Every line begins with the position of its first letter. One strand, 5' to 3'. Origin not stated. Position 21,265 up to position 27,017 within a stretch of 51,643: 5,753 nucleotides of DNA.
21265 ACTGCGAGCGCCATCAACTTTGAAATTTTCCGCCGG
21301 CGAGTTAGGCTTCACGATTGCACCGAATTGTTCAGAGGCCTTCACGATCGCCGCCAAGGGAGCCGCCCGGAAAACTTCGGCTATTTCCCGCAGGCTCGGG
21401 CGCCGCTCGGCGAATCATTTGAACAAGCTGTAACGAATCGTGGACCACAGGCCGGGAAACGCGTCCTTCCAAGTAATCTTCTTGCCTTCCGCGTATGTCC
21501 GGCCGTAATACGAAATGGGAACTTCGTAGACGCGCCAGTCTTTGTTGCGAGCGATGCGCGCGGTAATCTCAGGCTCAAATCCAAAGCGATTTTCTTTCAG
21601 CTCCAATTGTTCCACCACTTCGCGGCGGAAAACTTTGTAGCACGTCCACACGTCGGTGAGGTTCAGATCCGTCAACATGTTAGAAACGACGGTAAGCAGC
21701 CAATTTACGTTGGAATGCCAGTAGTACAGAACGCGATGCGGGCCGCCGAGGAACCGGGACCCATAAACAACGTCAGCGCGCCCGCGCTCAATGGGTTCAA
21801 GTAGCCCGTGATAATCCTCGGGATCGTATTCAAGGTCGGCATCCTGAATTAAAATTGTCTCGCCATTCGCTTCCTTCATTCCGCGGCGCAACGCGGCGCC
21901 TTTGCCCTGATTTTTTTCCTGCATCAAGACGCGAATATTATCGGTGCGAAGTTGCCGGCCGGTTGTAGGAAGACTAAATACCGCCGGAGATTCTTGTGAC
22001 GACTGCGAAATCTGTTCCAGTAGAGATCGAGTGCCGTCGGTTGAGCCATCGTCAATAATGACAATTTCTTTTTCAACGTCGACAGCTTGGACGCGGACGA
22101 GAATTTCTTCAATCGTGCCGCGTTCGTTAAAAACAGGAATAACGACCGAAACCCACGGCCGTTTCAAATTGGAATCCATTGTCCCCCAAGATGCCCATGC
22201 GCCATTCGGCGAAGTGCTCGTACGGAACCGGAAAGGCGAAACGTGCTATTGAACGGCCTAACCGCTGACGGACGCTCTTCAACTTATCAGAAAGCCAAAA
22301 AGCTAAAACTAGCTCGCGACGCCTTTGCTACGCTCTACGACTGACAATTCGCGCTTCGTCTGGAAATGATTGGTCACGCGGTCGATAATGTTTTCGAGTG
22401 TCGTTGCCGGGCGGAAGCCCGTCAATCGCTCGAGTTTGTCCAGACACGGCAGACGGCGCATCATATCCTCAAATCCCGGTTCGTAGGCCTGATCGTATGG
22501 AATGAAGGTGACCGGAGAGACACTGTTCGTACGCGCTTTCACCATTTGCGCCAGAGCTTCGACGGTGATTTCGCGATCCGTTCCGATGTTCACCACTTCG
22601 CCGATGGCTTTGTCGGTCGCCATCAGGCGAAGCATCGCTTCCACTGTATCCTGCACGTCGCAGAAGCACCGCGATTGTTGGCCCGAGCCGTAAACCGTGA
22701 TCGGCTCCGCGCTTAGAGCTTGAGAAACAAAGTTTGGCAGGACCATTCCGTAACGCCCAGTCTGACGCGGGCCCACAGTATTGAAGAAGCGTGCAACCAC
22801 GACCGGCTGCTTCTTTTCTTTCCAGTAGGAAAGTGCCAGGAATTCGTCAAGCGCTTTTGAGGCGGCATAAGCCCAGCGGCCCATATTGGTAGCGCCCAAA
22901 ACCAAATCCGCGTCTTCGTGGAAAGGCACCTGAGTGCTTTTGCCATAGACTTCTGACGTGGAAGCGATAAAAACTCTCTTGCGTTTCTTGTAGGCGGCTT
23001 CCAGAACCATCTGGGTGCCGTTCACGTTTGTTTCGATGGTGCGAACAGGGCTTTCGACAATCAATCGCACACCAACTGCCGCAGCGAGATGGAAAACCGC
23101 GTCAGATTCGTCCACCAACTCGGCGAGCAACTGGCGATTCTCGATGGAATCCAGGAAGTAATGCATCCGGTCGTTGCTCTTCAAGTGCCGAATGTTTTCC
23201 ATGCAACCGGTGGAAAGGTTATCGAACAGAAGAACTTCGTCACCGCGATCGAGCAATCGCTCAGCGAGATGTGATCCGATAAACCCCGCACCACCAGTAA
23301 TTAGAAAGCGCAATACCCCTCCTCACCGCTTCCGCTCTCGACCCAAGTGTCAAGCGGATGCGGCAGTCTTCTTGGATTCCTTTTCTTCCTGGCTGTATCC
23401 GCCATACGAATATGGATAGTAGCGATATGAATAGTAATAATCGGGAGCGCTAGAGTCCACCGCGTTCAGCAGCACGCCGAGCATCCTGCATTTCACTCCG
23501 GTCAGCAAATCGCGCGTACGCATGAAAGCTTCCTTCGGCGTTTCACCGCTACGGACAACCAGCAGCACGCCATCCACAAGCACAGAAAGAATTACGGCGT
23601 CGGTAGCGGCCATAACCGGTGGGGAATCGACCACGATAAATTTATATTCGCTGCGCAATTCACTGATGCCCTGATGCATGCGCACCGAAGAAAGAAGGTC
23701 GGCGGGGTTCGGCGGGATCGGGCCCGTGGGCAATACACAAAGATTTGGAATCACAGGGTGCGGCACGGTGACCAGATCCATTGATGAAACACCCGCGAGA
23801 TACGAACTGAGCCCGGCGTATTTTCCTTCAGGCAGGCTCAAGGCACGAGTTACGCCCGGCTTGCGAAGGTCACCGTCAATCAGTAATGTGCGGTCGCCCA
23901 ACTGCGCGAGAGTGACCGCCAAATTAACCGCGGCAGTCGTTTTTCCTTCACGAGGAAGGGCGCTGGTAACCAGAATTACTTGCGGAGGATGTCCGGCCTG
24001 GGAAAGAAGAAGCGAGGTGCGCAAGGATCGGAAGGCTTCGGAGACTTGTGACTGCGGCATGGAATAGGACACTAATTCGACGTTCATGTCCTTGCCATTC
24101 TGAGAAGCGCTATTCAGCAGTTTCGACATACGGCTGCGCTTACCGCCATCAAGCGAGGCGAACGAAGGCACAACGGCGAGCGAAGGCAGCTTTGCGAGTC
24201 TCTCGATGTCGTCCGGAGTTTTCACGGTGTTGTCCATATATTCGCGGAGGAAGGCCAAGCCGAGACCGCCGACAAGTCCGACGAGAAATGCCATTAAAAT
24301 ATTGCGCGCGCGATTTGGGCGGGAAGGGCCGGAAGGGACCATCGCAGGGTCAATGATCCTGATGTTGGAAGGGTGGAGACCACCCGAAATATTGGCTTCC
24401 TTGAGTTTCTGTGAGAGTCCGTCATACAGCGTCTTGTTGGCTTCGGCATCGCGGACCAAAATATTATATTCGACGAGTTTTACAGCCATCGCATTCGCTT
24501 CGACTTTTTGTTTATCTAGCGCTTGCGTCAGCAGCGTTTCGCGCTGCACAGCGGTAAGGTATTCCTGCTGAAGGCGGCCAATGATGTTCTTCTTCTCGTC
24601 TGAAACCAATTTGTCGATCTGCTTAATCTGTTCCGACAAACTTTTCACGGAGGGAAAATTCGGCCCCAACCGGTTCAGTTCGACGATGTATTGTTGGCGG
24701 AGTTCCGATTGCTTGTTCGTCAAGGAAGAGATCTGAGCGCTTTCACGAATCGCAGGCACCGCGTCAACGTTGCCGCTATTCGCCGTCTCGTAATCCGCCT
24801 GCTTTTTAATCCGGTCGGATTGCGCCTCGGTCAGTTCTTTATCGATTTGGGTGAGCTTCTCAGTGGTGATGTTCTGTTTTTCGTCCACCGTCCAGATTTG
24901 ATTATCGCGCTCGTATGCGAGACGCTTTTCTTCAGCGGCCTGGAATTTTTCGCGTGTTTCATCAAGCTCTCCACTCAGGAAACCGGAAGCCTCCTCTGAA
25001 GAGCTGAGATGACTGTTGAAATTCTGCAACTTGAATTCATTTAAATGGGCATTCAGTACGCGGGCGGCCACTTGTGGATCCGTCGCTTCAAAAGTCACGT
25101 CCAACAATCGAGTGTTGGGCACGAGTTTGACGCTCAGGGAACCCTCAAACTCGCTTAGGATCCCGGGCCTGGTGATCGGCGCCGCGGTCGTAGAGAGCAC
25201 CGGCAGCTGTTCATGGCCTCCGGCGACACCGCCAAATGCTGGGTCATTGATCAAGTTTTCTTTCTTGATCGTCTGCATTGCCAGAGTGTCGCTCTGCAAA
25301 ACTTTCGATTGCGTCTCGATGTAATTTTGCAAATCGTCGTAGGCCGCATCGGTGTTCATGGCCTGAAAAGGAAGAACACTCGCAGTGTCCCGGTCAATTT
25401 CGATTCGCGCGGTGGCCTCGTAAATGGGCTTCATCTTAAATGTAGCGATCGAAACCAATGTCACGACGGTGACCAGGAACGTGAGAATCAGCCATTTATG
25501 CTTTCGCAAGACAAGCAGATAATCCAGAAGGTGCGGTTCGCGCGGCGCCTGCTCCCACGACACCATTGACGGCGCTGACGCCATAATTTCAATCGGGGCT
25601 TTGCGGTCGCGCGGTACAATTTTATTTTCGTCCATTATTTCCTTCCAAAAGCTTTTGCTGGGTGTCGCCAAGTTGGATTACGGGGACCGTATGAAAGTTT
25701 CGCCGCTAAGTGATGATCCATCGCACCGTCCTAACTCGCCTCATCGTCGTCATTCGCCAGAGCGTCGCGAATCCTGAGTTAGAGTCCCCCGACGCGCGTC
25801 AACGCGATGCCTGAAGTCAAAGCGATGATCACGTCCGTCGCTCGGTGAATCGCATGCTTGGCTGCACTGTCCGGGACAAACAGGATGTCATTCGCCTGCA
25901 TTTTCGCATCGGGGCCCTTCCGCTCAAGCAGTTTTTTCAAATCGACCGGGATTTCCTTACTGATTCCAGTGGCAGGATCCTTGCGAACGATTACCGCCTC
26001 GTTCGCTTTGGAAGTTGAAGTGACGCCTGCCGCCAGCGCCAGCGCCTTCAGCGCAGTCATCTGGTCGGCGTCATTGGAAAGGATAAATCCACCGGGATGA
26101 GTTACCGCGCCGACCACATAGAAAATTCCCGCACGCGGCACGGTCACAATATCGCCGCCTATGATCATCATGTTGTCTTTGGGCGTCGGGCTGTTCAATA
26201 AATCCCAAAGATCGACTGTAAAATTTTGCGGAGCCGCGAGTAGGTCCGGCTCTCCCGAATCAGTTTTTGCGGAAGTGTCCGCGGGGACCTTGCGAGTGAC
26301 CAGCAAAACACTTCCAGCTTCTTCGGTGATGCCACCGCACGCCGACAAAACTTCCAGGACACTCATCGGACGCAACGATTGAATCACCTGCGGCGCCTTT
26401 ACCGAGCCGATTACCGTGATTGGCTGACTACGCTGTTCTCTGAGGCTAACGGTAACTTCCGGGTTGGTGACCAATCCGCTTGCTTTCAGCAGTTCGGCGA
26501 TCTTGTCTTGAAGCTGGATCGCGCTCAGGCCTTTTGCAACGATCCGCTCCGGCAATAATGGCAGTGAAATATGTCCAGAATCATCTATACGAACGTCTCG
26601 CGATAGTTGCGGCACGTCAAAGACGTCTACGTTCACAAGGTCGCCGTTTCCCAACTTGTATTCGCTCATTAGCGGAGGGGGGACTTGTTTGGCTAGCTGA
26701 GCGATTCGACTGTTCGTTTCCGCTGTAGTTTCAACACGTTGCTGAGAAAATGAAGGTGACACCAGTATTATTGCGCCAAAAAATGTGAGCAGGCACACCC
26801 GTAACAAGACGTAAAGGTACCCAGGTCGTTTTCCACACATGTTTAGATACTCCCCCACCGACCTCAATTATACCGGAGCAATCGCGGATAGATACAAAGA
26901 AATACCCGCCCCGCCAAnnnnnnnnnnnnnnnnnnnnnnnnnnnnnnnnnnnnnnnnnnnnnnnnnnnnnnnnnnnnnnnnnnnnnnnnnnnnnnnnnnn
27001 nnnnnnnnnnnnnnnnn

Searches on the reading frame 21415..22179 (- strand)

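Call 8: search_protein_families(library=ncbifam, proteins=[window:21415-22179:-], max_evalue=0.001)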
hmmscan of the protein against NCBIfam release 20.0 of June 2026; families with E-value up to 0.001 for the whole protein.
window:21415-22179:- (254 aa): 19 families
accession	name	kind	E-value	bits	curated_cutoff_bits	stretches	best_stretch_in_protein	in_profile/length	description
TIGR04182.1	glyco_TIGR04182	equivalog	1.3e-31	110.1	325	2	79-229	47-195/293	S-layer glycoprotein N-glycosyltransferase AglJ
NF058614.1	PPMAGASynPpgS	equivalog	3.7e-19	69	370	2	73-233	40-205/226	polyprenyl-phospho-N-acetylgalactosaminyl synthase PpgS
NF041391.1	DPhHxTase_Halo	equivalog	1.4e-15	56.9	375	1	78-228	42-187/213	dolichyl-phosphate hexose transferase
NF007986.1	PRK10714.1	equivalog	2.3e-15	56.5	529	1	10-233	8-209/316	undecaprenyl-phosphate 4-deoxy-4-formamido-L-arabinose transferase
NF047588.1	GlcsyltransPgfSStrep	equivalog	1.5e-14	54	500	1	10-199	3-176/308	glycosyltransferase PgfS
TIGR03937.1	PgaC_IcaA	equivalog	2.5e-14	53.1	422.3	1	7-128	44-148/407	poly-beta-1,6-N-acetyl-D-glucosamine synthase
TIGR04283.1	glyco_like_mftF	equivalog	2.3e-13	50.2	182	1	10-130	1-97/221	TIGR04283 family arsenosugar biosynthesis glycosyltransferase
NF041875.1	EPS_EpsD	equivalog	2.9e-13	49.9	370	1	10-129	1-103/325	exopolysaccharide biosynthesis glycosyltransferase EpsD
NF007482.0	PRK10073.1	equivalog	7.5e-12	44.9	423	1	7-138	5-118/334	glycosyltransferase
NF010496.0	PRK13915.1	equivalog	9.8e-11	41.3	262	1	9-130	32-142/307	glucosyl-3-phosphoglycerate synthase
NF047683.1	TeichurnBiosyTuaG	equivalog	3.1e-10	40.1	400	1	6-122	4-103/252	teichuronic acid biosynthesis protein TuaG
TIGR03965.1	mycofact_glyco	equivalog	1.4e-07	30.7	280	1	8-119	74-168/467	mycofactocin biosynthesis glycosyltransferase MftF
TIGR03469.1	HpnB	hypoth_equivalog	1.4e-06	27.6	379.25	1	7-137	43-167/386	hopene-associated glycosyltransferase HpnB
NF053739.1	GlytfEpsEBac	equivalog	1.6e-06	27.3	450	1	8-115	1-92/265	glycosyltransferase EpsE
NF050819.1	PolSacchBiosHfsG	equivalog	3.2e-06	26.5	500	1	7-141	11-128/302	polysaccharide biosynthesis protein HfsG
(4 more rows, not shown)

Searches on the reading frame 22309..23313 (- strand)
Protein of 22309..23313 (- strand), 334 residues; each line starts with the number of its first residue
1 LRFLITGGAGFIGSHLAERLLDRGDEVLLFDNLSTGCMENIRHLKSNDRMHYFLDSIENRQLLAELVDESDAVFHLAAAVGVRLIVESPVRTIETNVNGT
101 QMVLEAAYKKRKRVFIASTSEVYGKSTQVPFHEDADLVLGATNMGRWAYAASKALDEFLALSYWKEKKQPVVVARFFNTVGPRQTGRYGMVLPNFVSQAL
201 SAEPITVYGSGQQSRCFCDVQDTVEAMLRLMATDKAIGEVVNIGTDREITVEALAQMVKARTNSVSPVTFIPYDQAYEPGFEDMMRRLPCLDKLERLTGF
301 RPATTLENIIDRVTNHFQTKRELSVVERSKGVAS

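Call 8: search_protein_families(library=ncbifam, proteins=[window:22309-23313:-], max_evalue=0.001)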
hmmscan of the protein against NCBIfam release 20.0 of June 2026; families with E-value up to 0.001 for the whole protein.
window:22309-23313:- (334 aa): 33 families (the best 25 are shown)
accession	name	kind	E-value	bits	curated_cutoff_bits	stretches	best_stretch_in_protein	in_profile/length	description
TIGR04180.1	EDH_00030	hypoth_equivalog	3.5e-55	187.2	475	1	4-303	2-295/297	NAD-dependent 4,6-dehydratase LegB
NF008872.0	PRK11908.1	equivalog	1.2e-40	139.6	294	1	2-320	3-338/349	bifunctional UDP-4-keto-pentose/UDP-xylose synthase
TIGR01181.1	dTDP_gluc_dehyt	equivalog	1.7e-40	139.1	365.1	1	3-264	2-263/321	dTDP-glucose 4,6-dehydratase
NF005998.1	PRK08125.1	equivalog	3.6e-36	124.8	777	1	2-317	317-649/649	bifunctional UDP-4-amino-4-deoxy-L-arabinose formyltransferase/UDP-glucuronic acid oxidase ArnA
TIGR01179.1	galE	equivalog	4.7e-34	117.7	262.3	1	3-313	2-321/332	UDP-glucose 4-epimerase GalE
TIGR02197.1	heptose_epim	equivalog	3.9e-30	105.1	274.6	1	4-275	2-273/316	ADP-glyceromanno-heptose 6-epimerase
NF007490.0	PRK10084.1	subfamily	2.2e-25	89.4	649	1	1-314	1-331/361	dTDP-glucose 4,6-dehydratase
NF007582.0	PRK10217.1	equivalog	7.1e-25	87.8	698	1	2-249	3-257/355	dTDP-glucose 4,6-dehydratase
NF011728.1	PRK15181.1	equivalog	4.2e-22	78.6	760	1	2-234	17-252/348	Vi polysaccharide biosynthesis UDP-N-acetylglucosaminuronic acid C-4 epimerase TviC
NF007956.0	PRK10675.1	subfamily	5.8e-21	75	394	1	1-189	1-190/338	UDP-glucose 4-epimerase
TIGR03466.1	HpnA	hypoth_equivalog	6.4e-19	68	367.65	1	2-280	2-264/327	hopanoid-associated sugar epimerase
TIGR02622.1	CDP_4_6_dhtase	equivalog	9.6e-18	64.4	278.45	1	2-319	6-332/352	CDP-glucose 4,6-dehydratase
NF041015.1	UDPsulfquin_syn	equivalog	5.9e-17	61.7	575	2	188-316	235-362/384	UDP-sulfoquinovose synthase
NF047922.1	GDPFucSynFcl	equivalog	2.9e-16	59.8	500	1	68-320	52-304/308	GDP-L-fucose synthase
NF043036.1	ErythonDh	equivalog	3.1e-16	59.5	325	1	1-163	1-163/321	D-erythronate dehydrogenase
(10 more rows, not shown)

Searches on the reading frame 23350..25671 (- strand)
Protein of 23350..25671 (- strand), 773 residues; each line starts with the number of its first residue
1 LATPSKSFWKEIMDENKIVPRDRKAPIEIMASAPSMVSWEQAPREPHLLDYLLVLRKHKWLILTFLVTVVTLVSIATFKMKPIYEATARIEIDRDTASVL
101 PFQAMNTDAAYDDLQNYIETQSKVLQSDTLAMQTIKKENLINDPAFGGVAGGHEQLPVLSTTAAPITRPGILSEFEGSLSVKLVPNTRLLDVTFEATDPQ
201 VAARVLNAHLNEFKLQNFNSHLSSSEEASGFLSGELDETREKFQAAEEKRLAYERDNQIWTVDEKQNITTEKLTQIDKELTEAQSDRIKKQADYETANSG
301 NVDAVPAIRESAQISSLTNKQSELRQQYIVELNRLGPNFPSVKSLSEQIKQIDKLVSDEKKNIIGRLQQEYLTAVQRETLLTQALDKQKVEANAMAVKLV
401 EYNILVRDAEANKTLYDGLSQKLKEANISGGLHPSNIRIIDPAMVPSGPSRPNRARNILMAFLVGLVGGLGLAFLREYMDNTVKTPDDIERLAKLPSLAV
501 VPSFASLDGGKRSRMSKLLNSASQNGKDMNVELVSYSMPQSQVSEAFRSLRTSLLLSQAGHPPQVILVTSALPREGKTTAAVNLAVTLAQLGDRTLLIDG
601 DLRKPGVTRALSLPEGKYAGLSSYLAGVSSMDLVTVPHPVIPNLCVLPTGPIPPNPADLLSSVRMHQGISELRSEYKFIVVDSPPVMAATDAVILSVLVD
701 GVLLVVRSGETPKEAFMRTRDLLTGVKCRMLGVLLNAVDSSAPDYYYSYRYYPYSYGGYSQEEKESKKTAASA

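Call 6: search_protein_families(library=pfam, proteins=[window:23350-25671:-], max_evalue=0.01)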
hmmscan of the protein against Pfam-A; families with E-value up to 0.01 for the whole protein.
window:23350-25671:- (773 aa): 5 families
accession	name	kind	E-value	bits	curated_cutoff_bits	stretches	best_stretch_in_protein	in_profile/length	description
PF13807.11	GNVR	-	7e-14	52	27.7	1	405-477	9-81/82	G-rich domain on putative tyrosine kinase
PF02706.20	Wzz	-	1.4e-09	38.5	25.5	1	48-137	5-90/91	Chain length determinant protein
PF13614.12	AAA_31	-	2.2e-07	31.4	27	1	576-706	14-147/177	AAA domain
PF10609.15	ParA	-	3.9e-06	26.9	27.1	1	564-745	4-182/246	NUBPL iron-transfer P-loop NTPase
PF01656.29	CbiA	-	4.3e-05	23.9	25.4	1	575-701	10-54/125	CobQ/CobB/MinD/ParA nucleotide binding domain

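Call 7: search_protein_families(library=ncbifam, proteins=[window:23350-25671:-], max_evalue=0.001)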
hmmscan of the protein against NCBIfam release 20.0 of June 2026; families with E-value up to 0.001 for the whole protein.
window:23350-25671:- (773 aa): 15 families
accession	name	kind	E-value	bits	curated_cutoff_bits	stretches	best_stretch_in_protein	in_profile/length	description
TIGR01005.1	eps_transp_fam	subfamily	8.9e-71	239.1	411.7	1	50-771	8-754/754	exopolysaccharide transport protein family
NF007350.0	PRK09841.1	equivalog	4.8e-59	200.2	1248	2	386-757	356-723/726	tyrosine-protein kinase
NF008568.0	PRK11519.1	equivalog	3.8e-54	184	1068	1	368-757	338-716/720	tyrosine-protein kinase Wzc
TIGR01007.1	eps_fam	subfamily_domain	2.5e-49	167.6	108.05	1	545-749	1-203/204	polysaccharide biosynthesis tyrosine autokinase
TIGR03017.1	EpsF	equivalog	2.5e-44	151.7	422.75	1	50-501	5-443/444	chain length determinant protein EpsF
TIGR03018.1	pepcterm_TyrKin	hypoth_equivalog_domain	6.5e-40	136.7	230.65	1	534-736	2-207/207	XrtA-associated tyrosine autokinase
TIGR03029.1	EpsG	equivalog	3.5e-38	131.3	313.8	1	525-736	65-273/274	chain length determinant protein tyrosine kinase EpsG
TIGR03007.1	pepcterm_ChnLen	equivalog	7.3e-34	116.8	278.85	1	170-516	104-475/498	XrtA system polysaccharide chain length determinant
TIGR01006.1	polys_exp_MPA1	subfamily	1.4e-15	57.3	296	1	392-504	113-224/226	CspC family polysaccharide chain length determinant protein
TIGR01969.1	minD_arch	subfamily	2.2e-10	40.1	201.75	1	565-740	2-172/251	cell division ATPase MinD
TIGR01968.1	minD_bact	equivalog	1.7e-08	34.1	212.9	1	564-687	2-123/261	septum site-determining protein MinD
NF041546.1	ParA_partition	equivalog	4.9e-08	32.8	180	0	576-601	12-37/203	ParA family partition ATPase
NF047398.1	AAA_KGGVGR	domain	1.9e-06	28.4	90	1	576-626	15-66/190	KGGVGR-motif variant AAA ATPase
NF041136.1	MrpORP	equivalog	3.8e-05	23.1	450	1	564-618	6-60/365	iron-sulfur cluster carrier protein MrpORP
TIGR03815.1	CpaE_hom_Actino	equivalog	0.00013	21.3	154.45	1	561-707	109-253/340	septum site-determining protein Ssd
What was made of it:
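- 23350..29430 (-): Context: downstream EPS assembly/export genes. TPR+CBM4_9 protein (weak PrsT similarity) 28141..29430, Wzy_C 26918..28144, Wza-like 25779..26867, Wzc-like tyrosine kinase 23350..25671. Calls 6 and 7.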

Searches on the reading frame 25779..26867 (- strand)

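Call 6: search_protein_families(library=pfam, proteins=[window:25779-26867:-], max_evalue=0.01)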
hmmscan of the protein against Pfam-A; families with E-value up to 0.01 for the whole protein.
window:25779-26867:- (362 aa): 3 families
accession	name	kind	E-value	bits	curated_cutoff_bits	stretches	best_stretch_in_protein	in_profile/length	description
PF02563.21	Poly_export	-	1.2e-17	64.3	28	1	67-142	4-76/77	Polysaccharide biosynthesis/export protein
PF22461.2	SLBB_2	-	4.5e-12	46.3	27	2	249-331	3-79/79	SLBB domain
PF10531.15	SLBB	-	3.5e-11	43.2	27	1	150-185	2-37/55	SLBB domain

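Call 7: search_protein_families(library=ncbifam, proteins=[window:25779-26867:-], max_evalue=0.001)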
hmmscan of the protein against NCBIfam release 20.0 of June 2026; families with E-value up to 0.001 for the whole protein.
window:25779-26867:- (362 aa): 4 families
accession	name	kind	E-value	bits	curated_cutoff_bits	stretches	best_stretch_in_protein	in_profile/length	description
TIGR03028.1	EpsE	equivalog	5.2e-34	117.6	262.65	1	69-331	1-234/239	polysaccharide export protein EpsE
TIGR03027.2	pepcterm_export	equivalog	2e-32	112.2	180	2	69-245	2-166/169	XrtA/PEP-CTERM system exopolysaccharide export protein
NF041843.1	EpsY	equivalog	4.2e-19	68.6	320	1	62-193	45-174/211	exopolysaccharide export protein EpsY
NF011658.0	PRK15078.1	subfamily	2.9e-13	49.3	333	1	68-296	83-303/380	polysaccharide export protein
